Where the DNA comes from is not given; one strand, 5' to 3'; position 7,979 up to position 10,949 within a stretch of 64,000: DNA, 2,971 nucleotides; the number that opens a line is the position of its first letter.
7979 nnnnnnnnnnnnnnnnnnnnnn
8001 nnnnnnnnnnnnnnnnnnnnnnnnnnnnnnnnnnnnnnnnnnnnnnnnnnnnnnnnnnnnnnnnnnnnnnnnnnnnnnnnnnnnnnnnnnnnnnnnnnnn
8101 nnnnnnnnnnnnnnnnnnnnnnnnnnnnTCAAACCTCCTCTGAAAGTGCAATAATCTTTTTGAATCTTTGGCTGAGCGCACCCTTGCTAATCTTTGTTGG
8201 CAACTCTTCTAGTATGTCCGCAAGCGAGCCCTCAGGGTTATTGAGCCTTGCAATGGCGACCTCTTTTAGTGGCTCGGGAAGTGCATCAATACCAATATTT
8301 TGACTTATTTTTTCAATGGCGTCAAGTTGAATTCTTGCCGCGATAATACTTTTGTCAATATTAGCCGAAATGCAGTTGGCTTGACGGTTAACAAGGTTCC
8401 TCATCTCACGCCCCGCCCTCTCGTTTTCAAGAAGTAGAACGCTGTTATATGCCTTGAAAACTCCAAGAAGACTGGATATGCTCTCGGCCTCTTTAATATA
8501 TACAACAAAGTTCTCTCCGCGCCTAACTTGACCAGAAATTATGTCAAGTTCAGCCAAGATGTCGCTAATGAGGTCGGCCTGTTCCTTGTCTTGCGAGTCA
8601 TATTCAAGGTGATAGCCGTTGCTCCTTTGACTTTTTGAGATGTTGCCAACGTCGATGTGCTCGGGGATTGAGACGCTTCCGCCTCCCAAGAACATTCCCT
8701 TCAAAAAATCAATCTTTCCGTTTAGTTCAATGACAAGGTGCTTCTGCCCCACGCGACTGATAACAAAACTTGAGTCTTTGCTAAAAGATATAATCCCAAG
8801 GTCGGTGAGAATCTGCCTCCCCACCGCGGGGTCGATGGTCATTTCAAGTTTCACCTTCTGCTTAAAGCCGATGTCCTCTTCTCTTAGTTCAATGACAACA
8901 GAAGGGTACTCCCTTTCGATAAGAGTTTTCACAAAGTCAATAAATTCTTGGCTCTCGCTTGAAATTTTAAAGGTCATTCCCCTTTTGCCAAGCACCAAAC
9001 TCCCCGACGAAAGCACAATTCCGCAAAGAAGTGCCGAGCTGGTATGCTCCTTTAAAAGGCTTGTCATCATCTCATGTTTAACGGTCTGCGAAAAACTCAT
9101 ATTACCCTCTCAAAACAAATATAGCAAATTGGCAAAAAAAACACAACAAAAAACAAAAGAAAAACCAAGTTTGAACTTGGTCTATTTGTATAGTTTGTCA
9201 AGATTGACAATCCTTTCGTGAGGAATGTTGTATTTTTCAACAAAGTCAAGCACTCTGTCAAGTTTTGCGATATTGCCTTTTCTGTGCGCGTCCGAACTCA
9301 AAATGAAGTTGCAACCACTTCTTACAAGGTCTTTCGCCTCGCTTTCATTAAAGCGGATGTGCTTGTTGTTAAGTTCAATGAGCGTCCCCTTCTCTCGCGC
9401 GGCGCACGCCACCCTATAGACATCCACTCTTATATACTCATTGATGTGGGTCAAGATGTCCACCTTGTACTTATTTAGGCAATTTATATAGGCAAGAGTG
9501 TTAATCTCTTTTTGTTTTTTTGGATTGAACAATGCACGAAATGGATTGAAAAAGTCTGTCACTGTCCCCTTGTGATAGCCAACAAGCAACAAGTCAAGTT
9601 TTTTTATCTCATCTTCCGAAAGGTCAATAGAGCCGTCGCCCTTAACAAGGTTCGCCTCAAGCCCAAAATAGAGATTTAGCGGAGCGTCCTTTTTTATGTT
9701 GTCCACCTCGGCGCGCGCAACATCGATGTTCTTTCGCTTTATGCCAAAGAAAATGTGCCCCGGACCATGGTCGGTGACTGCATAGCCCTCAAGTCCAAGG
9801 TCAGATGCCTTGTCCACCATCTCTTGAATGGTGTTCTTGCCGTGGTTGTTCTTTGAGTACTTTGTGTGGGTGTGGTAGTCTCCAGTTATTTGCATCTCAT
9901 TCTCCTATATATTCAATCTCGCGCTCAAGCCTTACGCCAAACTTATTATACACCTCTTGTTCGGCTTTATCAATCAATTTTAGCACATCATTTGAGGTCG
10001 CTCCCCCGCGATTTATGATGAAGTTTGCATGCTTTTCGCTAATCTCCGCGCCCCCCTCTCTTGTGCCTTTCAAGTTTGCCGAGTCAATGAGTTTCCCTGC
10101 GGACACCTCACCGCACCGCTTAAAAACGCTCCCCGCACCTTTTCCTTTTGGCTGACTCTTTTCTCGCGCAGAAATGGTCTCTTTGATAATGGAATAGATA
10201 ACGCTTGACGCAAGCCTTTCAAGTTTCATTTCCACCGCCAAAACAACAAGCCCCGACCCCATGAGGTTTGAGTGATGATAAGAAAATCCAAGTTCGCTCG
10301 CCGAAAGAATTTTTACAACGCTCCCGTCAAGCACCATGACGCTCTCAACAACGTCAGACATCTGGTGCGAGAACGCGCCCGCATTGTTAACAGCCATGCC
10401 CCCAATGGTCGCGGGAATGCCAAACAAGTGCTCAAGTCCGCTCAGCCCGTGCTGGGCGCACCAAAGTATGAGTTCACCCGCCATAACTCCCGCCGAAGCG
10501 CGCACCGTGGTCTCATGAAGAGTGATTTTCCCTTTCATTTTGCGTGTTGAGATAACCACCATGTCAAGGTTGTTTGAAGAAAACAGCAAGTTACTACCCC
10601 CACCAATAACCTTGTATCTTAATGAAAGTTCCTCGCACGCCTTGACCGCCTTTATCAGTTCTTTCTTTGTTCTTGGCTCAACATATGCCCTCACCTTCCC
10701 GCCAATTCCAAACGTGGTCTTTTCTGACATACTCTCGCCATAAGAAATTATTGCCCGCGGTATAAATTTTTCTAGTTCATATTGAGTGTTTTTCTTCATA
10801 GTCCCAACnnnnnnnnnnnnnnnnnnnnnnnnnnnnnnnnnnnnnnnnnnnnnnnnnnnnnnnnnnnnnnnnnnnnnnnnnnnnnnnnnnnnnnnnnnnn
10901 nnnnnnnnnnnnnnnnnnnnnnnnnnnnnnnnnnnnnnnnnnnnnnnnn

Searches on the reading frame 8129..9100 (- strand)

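Call 70: search_protein_families(library=pfam, proteins=[window:8129-9100:-], max_evalue=0.001)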
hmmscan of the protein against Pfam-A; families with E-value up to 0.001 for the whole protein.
window:8129-9100:- (323 aa): 3 families
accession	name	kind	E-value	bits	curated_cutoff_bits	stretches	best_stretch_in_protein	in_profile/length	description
PF02650.20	HTH_WhiA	-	1.3e-22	80.4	27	1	237-318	1-82/84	WhiA C-terminal HTH domain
PF14527.11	LAGLIDADG_WhiA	-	6.6e-20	71.5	23.2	1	132-234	4-93/93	WhiA LAGLIDADG-like domain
PF14528.11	LAGLIDADG_3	-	3.6e-05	24.4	22.5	0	132-201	6-64/82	LAGLIDADG-like domain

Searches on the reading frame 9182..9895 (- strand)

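Call 70: search_protein_families(library=pfam, proteins=[window:9182-9895:-], max_evalue=0.001)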
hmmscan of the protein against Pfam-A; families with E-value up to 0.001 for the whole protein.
window:9182-9895:- (237 aa): 1 family
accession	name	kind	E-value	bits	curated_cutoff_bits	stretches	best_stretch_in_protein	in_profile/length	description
PF02811.25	PHP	-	2.8e-11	44.4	26.4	1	6-156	1-134/164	PHP domain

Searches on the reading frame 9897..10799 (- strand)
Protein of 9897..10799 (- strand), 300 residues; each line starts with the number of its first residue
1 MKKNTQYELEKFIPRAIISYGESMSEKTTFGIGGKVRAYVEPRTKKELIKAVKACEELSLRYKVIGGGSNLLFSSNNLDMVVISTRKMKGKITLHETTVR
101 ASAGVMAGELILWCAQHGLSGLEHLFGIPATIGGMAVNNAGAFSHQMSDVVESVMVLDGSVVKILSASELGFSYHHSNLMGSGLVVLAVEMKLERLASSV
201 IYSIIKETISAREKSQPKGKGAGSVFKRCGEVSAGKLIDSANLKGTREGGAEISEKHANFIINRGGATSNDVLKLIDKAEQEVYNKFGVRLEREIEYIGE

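Call 70: search_protein_families(library=pfam, proteins=[window:9897-10799:-], max_evalue=0.001)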
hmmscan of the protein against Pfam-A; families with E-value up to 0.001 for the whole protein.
window:9897-10799:- (300 aa): 2 families
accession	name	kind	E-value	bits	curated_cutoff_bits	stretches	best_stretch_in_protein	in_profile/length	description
PF02873.21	MurB_C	-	9.9e-31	106.3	27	1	202-298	3-99/99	UDP-N-acetylenolpyruvoylglucosamine reductase, C-terminal domain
PF01565.28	FAD_binding_4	-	7.2e-23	81.3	26.4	1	37-159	2-131/139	FAD binding domain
